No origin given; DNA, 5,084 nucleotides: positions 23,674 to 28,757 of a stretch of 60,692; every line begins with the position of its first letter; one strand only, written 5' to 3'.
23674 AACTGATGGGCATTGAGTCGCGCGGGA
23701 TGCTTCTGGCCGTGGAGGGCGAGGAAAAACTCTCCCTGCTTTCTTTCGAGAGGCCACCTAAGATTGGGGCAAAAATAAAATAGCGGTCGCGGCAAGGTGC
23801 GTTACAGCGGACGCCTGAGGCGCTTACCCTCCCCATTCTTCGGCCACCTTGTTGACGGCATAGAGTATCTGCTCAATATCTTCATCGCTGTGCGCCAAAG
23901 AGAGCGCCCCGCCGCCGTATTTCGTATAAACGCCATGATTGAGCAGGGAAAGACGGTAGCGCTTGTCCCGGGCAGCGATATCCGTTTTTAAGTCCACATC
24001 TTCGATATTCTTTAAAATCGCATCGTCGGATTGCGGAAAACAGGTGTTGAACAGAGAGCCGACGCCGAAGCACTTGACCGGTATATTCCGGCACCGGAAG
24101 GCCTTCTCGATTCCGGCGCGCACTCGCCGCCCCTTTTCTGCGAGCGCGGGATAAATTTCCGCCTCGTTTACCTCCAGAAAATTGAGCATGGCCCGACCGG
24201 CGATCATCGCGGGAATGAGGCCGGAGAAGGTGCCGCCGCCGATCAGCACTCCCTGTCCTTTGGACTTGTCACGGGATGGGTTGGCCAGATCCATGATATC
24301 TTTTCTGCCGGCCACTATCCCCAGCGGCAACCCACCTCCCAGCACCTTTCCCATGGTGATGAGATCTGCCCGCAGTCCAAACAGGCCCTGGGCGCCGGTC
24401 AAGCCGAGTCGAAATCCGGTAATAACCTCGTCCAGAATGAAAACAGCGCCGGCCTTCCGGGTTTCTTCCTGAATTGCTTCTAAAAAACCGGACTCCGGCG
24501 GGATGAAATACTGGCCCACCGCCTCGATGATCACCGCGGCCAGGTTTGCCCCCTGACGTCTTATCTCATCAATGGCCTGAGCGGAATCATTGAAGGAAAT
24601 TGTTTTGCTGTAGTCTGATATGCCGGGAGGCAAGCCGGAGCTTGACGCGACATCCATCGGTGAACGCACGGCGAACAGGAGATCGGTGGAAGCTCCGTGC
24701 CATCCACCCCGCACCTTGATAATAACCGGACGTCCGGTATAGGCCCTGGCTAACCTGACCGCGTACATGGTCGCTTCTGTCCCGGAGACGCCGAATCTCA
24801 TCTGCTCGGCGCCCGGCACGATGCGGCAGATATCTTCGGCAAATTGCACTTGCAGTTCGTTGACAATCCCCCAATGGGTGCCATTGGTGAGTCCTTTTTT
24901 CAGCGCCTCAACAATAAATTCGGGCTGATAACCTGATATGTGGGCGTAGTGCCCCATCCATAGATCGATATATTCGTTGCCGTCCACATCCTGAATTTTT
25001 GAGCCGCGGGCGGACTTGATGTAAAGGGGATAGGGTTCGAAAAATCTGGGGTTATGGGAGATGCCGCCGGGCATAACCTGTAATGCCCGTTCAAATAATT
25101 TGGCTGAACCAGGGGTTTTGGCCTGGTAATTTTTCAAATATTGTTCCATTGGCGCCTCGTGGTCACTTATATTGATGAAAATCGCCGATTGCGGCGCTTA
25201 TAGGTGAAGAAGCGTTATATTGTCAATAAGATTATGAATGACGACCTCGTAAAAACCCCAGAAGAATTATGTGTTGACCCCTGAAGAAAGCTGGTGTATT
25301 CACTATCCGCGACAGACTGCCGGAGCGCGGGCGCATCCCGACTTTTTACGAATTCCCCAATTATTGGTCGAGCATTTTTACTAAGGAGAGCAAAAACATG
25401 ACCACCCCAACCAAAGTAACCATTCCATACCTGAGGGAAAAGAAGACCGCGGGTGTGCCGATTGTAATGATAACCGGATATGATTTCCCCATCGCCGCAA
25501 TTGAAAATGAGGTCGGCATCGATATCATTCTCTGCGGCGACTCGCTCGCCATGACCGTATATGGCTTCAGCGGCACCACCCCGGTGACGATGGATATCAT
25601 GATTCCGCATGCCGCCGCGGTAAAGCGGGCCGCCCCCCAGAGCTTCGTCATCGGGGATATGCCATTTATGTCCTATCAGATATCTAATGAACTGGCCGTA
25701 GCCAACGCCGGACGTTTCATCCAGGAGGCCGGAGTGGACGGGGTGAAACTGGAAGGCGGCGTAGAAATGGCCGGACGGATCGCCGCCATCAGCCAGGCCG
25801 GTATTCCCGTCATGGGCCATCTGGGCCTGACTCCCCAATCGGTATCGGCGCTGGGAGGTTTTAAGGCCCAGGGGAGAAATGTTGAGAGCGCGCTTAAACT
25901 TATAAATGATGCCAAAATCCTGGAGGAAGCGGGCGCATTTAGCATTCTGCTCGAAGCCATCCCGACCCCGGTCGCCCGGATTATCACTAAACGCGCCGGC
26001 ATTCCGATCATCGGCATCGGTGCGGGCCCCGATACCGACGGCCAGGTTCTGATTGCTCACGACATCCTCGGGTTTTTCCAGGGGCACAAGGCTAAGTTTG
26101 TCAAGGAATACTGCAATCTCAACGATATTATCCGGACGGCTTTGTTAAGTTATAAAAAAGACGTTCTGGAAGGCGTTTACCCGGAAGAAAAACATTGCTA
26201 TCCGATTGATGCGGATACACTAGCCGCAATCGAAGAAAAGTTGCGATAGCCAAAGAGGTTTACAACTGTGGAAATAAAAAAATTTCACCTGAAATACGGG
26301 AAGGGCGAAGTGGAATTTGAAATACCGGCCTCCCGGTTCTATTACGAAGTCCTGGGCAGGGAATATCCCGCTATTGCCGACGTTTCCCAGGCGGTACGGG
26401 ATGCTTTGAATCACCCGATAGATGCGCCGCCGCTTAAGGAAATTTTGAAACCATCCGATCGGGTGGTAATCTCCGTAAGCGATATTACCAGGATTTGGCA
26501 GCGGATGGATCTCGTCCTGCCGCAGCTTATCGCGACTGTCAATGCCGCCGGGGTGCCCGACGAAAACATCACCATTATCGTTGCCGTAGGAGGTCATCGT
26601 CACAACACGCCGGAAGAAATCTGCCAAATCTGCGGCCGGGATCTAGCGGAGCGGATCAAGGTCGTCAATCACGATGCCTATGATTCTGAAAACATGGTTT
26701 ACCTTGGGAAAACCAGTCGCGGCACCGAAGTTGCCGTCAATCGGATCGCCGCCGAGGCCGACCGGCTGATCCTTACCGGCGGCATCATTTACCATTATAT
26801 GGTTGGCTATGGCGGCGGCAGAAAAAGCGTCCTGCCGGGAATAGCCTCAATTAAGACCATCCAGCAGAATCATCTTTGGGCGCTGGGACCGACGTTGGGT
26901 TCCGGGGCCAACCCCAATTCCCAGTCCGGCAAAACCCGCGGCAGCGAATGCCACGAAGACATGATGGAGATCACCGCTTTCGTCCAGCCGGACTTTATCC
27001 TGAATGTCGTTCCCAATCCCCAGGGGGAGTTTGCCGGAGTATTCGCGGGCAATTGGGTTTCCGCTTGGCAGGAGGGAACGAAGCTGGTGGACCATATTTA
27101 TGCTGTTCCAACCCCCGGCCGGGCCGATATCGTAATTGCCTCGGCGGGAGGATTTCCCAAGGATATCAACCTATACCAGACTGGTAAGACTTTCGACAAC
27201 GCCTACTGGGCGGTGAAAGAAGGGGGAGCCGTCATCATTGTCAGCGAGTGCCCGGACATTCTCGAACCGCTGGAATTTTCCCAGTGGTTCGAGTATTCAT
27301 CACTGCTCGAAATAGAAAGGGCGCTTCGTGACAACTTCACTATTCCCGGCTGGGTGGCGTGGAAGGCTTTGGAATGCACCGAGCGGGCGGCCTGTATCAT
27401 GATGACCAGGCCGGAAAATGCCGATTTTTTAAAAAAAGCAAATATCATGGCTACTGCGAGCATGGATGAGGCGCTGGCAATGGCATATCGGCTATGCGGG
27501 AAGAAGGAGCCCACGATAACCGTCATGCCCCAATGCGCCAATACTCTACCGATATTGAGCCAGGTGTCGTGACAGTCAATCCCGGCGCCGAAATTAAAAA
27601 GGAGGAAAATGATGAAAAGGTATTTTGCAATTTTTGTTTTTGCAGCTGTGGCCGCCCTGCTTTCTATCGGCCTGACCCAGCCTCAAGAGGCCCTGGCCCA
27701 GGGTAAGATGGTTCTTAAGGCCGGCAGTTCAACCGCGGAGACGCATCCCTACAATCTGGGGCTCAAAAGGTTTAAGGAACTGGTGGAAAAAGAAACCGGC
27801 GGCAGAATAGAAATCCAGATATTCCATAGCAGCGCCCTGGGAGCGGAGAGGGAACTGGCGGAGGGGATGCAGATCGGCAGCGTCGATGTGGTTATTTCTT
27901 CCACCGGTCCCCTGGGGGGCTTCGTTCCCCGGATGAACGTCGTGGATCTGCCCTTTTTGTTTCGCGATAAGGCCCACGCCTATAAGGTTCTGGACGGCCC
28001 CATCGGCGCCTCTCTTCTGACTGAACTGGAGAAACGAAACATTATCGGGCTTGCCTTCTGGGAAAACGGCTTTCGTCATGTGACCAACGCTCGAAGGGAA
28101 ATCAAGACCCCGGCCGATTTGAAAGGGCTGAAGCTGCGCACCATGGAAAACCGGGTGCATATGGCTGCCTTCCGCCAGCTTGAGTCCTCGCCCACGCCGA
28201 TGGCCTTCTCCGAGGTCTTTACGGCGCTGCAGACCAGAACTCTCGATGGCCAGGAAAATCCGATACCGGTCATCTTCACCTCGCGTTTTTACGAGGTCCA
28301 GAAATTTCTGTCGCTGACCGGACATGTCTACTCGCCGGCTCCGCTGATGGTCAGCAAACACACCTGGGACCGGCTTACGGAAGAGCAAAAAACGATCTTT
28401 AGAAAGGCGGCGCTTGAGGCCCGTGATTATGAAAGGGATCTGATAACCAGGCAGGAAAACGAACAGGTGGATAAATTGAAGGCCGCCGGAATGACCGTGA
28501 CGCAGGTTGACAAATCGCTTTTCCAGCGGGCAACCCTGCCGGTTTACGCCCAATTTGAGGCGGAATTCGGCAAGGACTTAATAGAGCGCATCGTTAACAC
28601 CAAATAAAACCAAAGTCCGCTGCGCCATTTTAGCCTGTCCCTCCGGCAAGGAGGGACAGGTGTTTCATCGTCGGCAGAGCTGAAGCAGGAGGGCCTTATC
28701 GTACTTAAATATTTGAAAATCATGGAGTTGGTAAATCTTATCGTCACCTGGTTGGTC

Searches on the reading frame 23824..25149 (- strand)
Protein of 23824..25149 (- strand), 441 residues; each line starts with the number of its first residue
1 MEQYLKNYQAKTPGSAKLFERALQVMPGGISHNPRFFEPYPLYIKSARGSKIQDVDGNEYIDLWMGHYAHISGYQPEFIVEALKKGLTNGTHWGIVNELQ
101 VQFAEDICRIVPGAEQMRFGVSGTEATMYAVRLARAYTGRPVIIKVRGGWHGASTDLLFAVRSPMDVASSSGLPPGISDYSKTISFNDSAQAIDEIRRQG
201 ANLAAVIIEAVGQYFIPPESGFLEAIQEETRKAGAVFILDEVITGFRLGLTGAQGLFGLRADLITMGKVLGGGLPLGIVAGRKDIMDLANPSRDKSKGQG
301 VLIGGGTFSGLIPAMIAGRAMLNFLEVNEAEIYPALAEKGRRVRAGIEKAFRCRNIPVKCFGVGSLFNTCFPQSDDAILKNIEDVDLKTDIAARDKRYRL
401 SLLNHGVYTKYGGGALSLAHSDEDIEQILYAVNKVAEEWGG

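Call 56: search_protein_families(library=pfam, proteins=[window:23824-25149:-], max_evalue=0.001)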
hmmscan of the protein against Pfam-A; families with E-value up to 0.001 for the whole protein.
window:23824-25149:- (441 aa): 1 family
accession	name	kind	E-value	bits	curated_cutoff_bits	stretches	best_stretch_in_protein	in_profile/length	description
PF00202.27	Aminotran_3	-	1.1e-45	156.5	30.5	1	40-376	9-355/403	Aminotransferase class-III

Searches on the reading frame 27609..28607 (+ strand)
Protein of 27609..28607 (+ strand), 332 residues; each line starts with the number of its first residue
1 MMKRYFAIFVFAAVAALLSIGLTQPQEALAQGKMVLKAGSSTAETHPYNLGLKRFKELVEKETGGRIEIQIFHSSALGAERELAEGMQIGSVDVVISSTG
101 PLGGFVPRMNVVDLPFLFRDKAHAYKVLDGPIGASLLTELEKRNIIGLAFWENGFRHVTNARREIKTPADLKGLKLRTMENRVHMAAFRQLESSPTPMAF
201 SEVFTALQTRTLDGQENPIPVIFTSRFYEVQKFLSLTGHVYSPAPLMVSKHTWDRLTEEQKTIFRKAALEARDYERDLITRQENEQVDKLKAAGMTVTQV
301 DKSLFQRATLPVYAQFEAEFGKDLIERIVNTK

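Call 54: search_protein_families(library=pfam, proteins=[window:27609-28607:+], max_evalue=0.001)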
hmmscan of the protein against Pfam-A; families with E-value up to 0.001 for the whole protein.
window:27609-28607:+ (332 aa): 1 family
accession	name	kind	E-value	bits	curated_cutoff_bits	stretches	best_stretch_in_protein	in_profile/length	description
PF03480.18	DctP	-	2.5e-99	332.7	23.4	1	39-317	2-284/286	Bacterial extracellular solute-binding protein, family 7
